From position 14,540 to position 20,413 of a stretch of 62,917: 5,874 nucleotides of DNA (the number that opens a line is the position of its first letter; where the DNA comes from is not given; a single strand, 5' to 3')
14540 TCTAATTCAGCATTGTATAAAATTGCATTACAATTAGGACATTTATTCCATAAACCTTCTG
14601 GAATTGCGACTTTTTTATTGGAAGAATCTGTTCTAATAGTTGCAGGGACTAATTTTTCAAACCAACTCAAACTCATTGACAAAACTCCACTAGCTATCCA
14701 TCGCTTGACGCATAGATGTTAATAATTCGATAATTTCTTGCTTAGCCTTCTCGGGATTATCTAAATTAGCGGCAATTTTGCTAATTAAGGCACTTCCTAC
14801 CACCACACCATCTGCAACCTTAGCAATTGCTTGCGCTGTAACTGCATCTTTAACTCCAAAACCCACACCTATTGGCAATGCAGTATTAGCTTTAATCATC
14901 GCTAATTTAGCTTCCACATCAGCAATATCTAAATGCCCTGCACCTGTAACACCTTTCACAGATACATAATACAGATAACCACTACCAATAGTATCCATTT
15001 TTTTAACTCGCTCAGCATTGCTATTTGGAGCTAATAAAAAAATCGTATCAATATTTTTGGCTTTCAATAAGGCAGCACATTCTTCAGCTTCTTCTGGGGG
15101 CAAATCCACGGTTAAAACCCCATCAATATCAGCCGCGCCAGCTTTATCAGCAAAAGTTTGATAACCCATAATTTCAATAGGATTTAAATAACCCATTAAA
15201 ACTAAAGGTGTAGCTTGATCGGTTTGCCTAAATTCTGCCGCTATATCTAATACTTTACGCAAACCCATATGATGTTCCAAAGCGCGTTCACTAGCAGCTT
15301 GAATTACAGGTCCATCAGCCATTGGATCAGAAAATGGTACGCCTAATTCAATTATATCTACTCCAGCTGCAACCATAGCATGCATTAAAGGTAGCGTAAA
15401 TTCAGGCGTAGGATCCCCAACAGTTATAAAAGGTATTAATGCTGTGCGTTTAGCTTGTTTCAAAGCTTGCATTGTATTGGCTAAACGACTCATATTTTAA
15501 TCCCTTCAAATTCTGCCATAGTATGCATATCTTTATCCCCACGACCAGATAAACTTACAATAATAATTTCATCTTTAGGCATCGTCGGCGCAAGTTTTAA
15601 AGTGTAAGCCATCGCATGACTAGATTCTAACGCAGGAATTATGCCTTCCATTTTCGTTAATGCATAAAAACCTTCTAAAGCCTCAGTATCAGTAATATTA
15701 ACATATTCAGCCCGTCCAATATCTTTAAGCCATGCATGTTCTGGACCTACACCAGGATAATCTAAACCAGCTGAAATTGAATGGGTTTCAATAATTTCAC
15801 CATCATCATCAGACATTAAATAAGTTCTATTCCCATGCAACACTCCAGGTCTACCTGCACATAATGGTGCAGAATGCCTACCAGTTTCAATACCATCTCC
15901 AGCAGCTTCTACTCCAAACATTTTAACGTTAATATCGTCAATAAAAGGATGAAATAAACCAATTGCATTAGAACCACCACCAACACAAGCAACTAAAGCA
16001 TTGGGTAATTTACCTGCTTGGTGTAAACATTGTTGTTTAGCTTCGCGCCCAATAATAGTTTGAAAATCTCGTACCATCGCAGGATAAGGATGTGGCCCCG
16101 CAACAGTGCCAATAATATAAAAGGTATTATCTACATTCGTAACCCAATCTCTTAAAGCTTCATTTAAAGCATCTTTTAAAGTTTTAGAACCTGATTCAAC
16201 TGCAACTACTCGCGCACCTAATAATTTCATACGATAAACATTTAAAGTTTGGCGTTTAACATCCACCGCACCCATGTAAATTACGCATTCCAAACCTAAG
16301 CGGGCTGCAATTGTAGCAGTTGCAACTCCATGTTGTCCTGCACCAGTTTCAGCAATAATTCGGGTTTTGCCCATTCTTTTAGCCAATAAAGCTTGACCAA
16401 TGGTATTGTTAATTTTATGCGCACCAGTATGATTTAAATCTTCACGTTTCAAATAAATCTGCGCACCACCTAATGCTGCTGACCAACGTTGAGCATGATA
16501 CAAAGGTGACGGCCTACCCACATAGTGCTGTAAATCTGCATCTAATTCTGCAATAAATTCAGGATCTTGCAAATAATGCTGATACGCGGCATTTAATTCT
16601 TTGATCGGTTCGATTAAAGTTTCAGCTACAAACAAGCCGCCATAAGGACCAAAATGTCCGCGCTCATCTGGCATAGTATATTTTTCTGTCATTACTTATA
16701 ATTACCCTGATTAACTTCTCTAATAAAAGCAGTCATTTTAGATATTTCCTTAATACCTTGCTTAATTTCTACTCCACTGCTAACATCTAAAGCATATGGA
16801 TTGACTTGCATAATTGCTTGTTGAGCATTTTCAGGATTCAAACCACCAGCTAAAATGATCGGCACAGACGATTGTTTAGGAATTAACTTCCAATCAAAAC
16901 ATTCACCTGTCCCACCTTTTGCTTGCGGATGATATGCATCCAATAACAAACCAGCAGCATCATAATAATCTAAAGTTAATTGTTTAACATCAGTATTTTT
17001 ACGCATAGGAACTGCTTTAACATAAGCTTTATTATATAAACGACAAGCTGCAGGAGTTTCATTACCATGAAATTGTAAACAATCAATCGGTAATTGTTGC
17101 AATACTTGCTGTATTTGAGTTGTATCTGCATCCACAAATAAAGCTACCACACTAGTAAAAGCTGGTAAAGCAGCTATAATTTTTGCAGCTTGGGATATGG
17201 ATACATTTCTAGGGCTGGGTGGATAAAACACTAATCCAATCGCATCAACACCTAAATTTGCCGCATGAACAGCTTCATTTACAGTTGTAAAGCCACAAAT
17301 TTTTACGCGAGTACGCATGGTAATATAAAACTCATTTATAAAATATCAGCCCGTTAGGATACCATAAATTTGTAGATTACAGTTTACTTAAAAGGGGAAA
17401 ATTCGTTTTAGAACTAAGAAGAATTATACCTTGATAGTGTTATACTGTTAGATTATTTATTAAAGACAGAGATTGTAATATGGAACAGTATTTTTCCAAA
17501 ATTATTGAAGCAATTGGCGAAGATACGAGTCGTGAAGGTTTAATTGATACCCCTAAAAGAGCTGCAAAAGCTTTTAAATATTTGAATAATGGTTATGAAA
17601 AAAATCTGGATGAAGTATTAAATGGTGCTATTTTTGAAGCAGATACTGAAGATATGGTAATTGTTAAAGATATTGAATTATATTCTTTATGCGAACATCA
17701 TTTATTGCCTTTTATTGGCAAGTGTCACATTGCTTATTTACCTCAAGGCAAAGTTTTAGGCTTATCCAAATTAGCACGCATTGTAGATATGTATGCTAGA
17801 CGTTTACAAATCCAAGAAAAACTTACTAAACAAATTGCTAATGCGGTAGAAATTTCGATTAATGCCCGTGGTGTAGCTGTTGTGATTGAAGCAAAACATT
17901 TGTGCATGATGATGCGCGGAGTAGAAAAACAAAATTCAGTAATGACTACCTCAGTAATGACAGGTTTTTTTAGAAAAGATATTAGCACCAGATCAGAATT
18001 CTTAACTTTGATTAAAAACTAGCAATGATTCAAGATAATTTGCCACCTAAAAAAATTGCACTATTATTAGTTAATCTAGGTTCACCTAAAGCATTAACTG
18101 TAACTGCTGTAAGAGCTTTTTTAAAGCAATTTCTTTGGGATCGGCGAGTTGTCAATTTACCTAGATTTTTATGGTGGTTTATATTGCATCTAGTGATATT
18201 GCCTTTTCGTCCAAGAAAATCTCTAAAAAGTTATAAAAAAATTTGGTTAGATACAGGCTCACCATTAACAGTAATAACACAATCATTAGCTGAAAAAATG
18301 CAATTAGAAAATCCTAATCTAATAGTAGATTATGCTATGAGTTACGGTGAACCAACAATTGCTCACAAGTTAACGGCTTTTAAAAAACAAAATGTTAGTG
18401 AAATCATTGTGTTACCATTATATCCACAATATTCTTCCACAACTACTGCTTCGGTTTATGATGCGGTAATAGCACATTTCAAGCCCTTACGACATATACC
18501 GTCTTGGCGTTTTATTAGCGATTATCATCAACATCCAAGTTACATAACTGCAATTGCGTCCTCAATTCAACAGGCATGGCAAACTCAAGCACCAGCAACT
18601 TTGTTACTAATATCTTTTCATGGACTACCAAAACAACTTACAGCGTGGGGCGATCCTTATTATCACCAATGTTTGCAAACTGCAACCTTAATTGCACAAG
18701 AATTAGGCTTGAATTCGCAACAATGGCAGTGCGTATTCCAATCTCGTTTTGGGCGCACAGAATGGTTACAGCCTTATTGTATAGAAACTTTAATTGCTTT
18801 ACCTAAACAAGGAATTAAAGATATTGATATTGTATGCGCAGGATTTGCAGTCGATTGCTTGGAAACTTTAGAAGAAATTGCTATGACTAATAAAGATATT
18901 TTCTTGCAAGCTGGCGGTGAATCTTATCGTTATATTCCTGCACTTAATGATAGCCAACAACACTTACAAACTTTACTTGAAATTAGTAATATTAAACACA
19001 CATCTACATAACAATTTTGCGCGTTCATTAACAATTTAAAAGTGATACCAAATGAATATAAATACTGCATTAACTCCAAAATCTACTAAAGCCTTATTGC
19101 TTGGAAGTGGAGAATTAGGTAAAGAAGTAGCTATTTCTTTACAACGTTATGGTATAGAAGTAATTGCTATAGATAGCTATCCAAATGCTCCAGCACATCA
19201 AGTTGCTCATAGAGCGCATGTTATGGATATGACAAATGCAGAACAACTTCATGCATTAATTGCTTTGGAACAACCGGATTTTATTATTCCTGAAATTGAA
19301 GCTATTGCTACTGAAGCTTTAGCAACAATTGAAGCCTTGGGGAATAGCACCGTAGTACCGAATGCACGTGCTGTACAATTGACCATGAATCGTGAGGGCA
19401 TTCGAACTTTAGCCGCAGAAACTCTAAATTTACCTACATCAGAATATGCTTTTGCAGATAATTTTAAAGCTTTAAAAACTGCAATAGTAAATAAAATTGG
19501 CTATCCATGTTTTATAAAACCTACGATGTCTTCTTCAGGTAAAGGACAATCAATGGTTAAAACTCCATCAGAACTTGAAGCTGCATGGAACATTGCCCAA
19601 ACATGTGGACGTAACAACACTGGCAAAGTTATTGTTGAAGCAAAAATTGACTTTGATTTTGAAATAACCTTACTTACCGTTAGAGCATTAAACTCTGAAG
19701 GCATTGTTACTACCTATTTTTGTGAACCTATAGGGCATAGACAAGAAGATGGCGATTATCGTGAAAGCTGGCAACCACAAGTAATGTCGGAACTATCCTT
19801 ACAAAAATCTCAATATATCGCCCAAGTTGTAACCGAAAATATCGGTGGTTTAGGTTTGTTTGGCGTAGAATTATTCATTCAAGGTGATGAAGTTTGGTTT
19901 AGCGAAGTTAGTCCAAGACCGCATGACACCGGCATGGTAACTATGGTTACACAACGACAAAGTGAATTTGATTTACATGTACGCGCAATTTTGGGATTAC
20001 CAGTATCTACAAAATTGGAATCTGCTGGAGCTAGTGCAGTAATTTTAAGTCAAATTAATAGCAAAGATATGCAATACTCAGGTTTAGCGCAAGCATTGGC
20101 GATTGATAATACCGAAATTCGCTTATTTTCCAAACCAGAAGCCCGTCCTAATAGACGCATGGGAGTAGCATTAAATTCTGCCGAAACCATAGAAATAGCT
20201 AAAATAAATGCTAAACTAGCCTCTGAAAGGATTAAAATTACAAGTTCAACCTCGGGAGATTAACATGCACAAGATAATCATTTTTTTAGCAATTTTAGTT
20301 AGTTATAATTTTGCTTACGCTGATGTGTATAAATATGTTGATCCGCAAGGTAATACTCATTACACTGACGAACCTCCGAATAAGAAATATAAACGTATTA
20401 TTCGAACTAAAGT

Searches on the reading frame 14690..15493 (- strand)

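Call 7: search_protein_families(library=ncbifam, proteins=[window:14690-15493:-], max_evalue=0.00001)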
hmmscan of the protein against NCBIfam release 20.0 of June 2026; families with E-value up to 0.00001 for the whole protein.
window:14690-15493:- (267 aa): 2 families
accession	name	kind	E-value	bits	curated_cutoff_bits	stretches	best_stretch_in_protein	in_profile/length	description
TIGR00262.1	trpA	equivalog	2.3e-76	256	102.35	1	9-261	2-255/256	tryptophan synthase subunit alpha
NF009621.0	PRK13125.1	equivalog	4e-24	85.3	234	1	16-266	3-241/244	tryptophan synthase subunit alpha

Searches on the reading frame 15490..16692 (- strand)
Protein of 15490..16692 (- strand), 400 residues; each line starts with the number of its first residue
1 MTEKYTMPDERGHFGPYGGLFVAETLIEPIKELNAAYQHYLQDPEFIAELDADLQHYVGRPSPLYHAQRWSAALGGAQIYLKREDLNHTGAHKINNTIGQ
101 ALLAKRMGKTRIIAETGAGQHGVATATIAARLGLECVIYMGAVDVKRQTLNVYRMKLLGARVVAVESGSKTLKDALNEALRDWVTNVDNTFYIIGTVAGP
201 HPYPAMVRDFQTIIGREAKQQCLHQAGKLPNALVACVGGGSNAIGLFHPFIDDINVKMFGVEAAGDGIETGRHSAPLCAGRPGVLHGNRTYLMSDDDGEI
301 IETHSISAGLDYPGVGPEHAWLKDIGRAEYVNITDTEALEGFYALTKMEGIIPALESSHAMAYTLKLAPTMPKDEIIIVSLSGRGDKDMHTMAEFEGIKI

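Call 7: search_protein_families(library=ncbifam, proteins=[window:15490-16692:-], max_evalue=0.00001)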
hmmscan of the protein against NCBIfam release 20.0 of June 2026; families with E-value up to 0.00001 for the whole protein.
window:15490-16692:- (400 aa): 34 families (the best 25 are shown)
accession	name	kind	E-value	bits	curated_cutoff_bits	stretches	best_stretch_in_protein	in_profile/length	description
NF010376.0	PRK13803.1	equivalog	3.8e-201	670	819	1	9-395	208-594/600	bifunctional phosphoribosylanthranilate isomerase/tryptophan synthase subunit beta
TIGR00263.1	trpB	equivalog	1.3e-190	633.5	392.45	1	12-394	1-383/385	tryptophan synthase subunit beta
NF010375.0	PRK13802.1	equivalog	2.6e-150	501.8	1386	1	12-395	277-672/695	bifunctional indole-3-glycerol phosphate synthase/tryptophan synthase subunit beta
NF009057.0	PRK12391.1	equivalog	8.5e-52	176.2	366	1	37-394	60-424/441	TrpB-like pyridoxal phosphate-dependent enzyme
TIGR01415.1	trpB_rel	hypoth_equivalog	5.6e-51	173.6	518.85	1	38-394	49-414/419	TrpB-like pyridoxal phosphate-dependent enzyme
NF006390.0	PRK08639.1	equivalog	3.6e-13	49.3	421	1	58-265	22-214/418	threonine ammonia-lyase IlvA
NF006094.0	PRK08246.1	subfamily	1.4e-12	47.7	331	1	49-251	12-190/310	serine/threonine dehydratase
NF040741.1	ornith_OrtB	equivalog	7.4e-12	44.5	550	1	70-245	75-241/464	2-amino-4-oxopentanoate thiolase subunit OrtB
NF005292.0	PRK06815.1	equivalog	6.1e-11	41.9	371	1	52-170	13-126/320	threonine/serine dehydratase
NF007989.0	PRK10717.1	equivalog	7.2e-11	41.7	387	0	53-167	7-119/334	cysteine synthase A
TIGR03945.1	PLP_SbnA_fam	equivalog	2.4e-10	40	349.95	1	77-170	22-115/304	2,3-diaminopropionate biosynthesis protein SbnA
NF052537.1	CoM_syn_XcbE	exception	3.1e-10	39.8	450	1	58-245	12-197/322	coenzyme M biosynthesis enzyme XcbE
TIGR02079.1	THD1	equivalog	3.9e-10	39.1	440.55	1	60-265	15-206/410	threonine ammonia-lyase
NF008735.0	PRK11761.1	equivalog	7.1e-09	35.3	413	0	53-175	5-124/296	cysteine synthase CysM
NF004996.0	PRK06381.1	equivalog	9.7e-09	34.7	266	1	61-167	15-117/319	threonine synthase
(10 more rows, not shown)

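Call 69: list_cluster_members(proteins=[window:15490-16692:-, window:39813-40538:+, window:29303-30022:-, window:17480-18022:+, window:1526-2041:+])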
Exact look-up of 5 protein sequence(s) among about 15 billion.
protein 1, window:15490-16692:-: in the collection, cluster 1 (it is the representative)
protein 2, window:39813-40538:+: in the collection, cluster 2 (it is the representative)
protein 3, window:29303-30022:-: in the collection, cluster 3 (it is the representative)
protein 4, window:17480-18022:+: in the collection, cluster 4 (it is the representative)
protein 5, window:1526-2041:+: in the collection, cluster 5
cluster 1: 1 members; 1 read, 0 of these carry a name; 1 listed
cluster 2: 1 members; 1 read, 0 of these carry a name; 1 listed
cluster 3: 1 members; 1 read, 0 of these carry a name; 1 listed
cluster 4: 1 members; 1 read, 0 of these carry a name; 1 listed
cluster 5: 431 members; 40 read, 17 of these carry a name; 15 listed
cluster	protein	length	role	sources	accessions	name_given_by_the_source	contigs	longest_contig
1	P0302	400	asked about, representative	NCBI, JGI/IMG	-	-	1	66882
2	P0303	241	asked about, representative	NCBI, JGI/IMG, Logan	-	-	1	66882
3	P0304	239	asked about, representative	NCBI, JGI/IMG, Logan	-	-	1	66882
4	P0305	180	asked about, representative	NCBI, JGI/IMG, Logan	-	-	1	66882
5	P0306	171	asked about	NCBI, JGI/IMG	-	-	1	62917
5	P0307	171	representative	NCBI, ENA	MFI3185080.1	MAG: 3-hydroxyacyl-[acyl-carrier-protein] dehydratase FabA [Methylococcaceae bacterium]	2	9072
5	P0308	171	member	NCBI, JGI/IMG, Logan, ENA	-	3-hydroxyacyl-[acyl-carrier protein] dehydratase / trans-2-decenoyl-[acyl-carrier ...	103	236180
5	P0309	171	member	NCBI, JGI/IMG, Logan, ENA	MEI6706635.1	MAG: 3-hydroxyacyl-[acyl-carrier-protein] dehydratase FabA [Methylococcales bacterium]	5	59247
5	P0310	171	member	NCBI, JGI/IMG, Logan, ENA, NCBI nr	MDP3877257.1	MAG: 3-hydroxyacyl-[acyl-carrier-protein] dehydratase FabA [Methylobacter sp.] | 3-hydroxyacyl-[acyl-carrier protein] dehydratase/trans-2-decenoyl-[acyl-carrier protein] ... | 3-hydroxyacyl-[acyl-carrier-protein] dehydratase FabA [Methylobacter sp.]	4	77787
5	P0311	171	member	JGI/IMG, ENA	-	3-hydroxyacyl-[acyl-carrier protein] dehydratase/trans-2-decenoyl-[acyl-carrier protein] ...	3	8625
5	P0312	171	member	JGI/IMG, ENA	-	3-hydroxyacyl-[acyl-carrier protein] dehydratase/trans-2-decenoyl-[acyl-carrier protein] ...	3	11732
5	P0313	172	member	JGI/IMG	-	3-hydroxyacyl-[acyl-carrier protein] dehydratase/trans-2-decenoyl-[acyl-carrier protein] ...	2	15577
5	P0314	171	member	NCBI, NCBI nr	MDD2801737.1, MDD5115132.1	MAG: 3-hydroxyacyl-[acyl-carrier-protein] dehydratase FabA [Methylobacter sp.] | 3-hydroxyacyl-[acyl-carrier-protein] dehydratase FabA [Methylococcales bacterium]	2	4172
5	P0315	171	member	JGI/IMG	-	3-hydroxyacyl-[acyl-carrier protein] dehydratase/trans-2-decenoyl-[acyl-carrier protein] ...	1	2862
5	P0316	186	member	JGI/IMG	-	3-hydroxyacyl-[acyl-carrier protein] dehydratase / trans-2-decenoyl-[acyl-carrier ...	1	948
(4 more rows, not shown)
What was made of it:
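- FabA clusters at 90% identity or more with Methylococcales proteins (call 69).
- Tried and rejected: Four of five housekeeping proteins are singletons at 90% identity (call 69).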

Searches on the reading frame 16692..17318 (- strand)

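Call 7: search_protein_families(library=ncbifam, proteins=[window:16692-17318:-], max_evalue=0.00001)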
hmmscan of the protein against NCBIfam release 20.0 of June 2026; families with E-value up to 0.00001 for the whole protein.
window:16692-17318:- (208 aa): 13 families
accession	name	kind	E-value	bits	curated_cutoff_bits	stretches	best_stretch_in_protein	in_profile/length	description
NF002298.0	PRK01222.1-4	equivalog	2.8e-81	272.1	215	1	1-205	1-205/209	phosphoribosylanthranilate isomerase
NF002299.0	PRK01222.1-6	equivalog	6.3e-69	231.8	231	1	2-204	17-227/231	phosphoribosylanthranilate isomerase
NF002296.0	PRK01222.1-2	equivalog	2e-54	184.8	270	1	2-204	7-214/221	phosphoribosylanthranilate isomerase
NF002295.0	PRK01222.1-1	equivalog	3.5e-53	180.3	216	1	1-205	1-213/219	phosphoribosylanthranilate isomerase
NF006945.0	PRK09427.1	equivalog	2.3e-44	151.7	380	1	4-203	261-459/461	bifunctional indole-3-glycerol-phosphate synthase TrpC/phosphoribosylanthranilate isomerase TrpF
NF002300.0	PRK01222.1-7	equivalog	1.5e-40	138.9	212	1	3-204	2-193/195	phosphoribosylanthranilate isomerase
NF010563.0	PRK13958.1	equivalog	4.7e-35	121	234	1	5-203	3-204/210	phosphoribosylanthranilate isomerase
NF002297.0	PRK01222.1-3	equivalog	1.5e-34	119.3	259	1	4-201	2-198/204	phosphoribosylanthranilate isomerase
NF002301.0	PRK01222.2-1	equivalog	2.2e-30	105.8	232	1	2-203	2-210/217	phosphoribosylanthranilate isomerase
NF002303.0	PRK01222.2-3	equivalog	1.3e-27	96.7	224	1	4-201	2-199/208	phosphoribosylanthranilate isomerase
NF002302.0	PRK01222.2-2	equivalog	1e-25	91.2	172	1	5-204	3-188/193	phosphoribosylanthranilate isomerase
NF010376.0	PRK13803.1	equivalog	2.5e-20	72.8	819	1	2-204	4-207/600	bifunctional phosphoribosylanthranilate isomerase/tryptophan synthase subunit beta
NF002304.0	PRK01222.2-4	equivalog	2.5e-19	69.5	181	1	5-204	3-205/208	phosphoribosylanthranilate isomerase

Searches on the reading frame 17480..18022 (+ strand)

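Call 7: search_protein_families(library=ncbifam, proteins=[window:17480-18022:+], max_evalue=0.00001)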
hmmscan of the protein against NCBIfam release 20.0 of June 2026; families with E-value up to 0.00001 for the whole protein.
window:17480-18022:+ (180 aa): 4 families
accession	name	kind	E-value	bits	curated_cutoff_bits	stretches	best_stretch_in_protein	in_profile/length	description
NF006825.1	PRK09347.1-2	subfamily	8e-82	273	174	1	1-179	1-179/179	GTP cyclohydrolase I FolE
TIGR00063.1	folE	equivalog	4e-77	257.8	181.6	1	1-179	1-179/180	GTP cyclohydrolase I FolE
NF006826.0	PRK09347.1-3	subfamily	2.4e-72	242.4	162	1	2-179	10-187/189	GTP cyclohydrolase I FolE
NF006824.0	PRK09347.1-1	equivalog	1.7e-48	165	202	1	2-179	39-217/219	GTP cyclohydrolase I FolE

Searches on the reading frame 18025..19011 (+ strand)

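Call 7: search_protein_families(library=ncbifam, proteins=[window:18025-19011:+], max_evalue=0.00001)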
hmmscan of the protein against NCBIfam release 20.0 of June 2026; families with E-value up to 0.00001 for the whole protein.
window:18025-19011:+ (328 aa): 3 families
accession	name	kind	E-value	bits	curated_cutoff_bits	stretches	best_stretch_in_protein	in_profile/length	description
TIGR00109.1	hemH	equivalog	3.5e-91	306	124.6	1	9-319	4-315/322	ferrochelatase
NF000689.1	PRK00035.2-1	equivalog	1.4e-17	63.6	408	1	84-282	60-269/311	ferrochelatase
NF009095.0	PRK12435.1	subfamily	1.8e-14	53.6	455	1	78-311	52-292/311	ferrochelatase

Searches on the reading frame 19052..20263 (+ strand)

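Call 7: search_protein_families(library=ncbifam, proteins=[window:19052-20263:+], max_evalue=0.00001)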
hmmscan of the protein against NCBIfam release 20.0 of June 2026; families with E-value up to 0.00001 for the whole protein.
window:19052-20263:+ (403 aa): 22 families
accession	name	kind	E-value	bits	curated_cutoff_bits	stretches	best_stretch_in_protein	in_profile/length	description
NF006766.0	PRK09288.1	equivalog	4.8e-179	595.2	339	1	2-398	3-394/396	formate-dependent phosphoribosylglycinamide formyltransferase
TIGR01142.1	purT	equivalog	1.9e-166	553.7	502.15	1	13-396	1-379/380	phosphoribosylglycinamide formyltransferase 2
NF004679.0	PRK06019.1-5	equivalog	1.4e-50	172.2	326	1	13-378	4-353/376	5-(carboxyamino)imidazole ribonucleotide synthase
TIGR01161.1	purK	equivalog_domain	1.2e-45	156.4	318.4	1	16-371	4-347/362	5-(carboxyamino)imidazole ribonucleotide synthase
NF004676.0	PRK06019.1-2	equivalog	2.5e-44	151.8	387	1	5-372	5-352/363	5-(carboxyamino)imidazole ribonucleotide synthase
NF004675.0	PRK06019.1-1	equivalog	6e-42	143.8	375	1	16-373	14-353/375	5-(carboxyamino)imidazole ribonucleotide synthase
NF004677.0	PRK06019.1-3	equivalog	4.4e-40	137.7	441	1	16-397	16-387/389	5-(carboxyamino)imidazole ribonucleotide synthase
NF004680.0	PRK06019.1-6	equivalog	3.8e-23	81.8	327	1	15-393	21-394/405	5-(carboxyamino)imidazole ribonucleotide synthase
NF004678.0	PRK06019.1-4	equivalog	2.4e-21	75.9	444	1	71-383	40-329/355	5-(carboxyamino)imidazole ribonucleotide synthase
TIGR01205.1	D_ala_D_alaTIGR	subfamily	8.5e-10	38.1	245.65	1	94-293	87-290/318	D-alanine--D-alanine ligase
NF002527.0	PRK01966.1-3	equivalog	7.6e-09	35.2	310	1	101-293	106-301/332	D-alanine--D-alanine ligase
NF003671.0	PRK05294.1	equivalog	1.3e-08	32.9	599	1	27-290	578-838/1058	carbamoyl-phosphate synthase large subunit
TIGR01369.1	CPSaseII_lrg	equivalog_domain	2e-08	32.3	1027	1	27-320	581-871/1052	carbamoyl-phosphate synthase (glutamine-hydrolyzing) large subunit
NF009405.0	PRK12767.1-4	equivalog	6.6e-08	31.9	390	0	29-178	21-172/320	carbamoyl phosphate synthase-like protein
NF009402.0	PRK12767.1-1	equivalog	2.3e-07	29.9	218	1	18-196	11-191/329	carbamoyl phosphate synthase-like protein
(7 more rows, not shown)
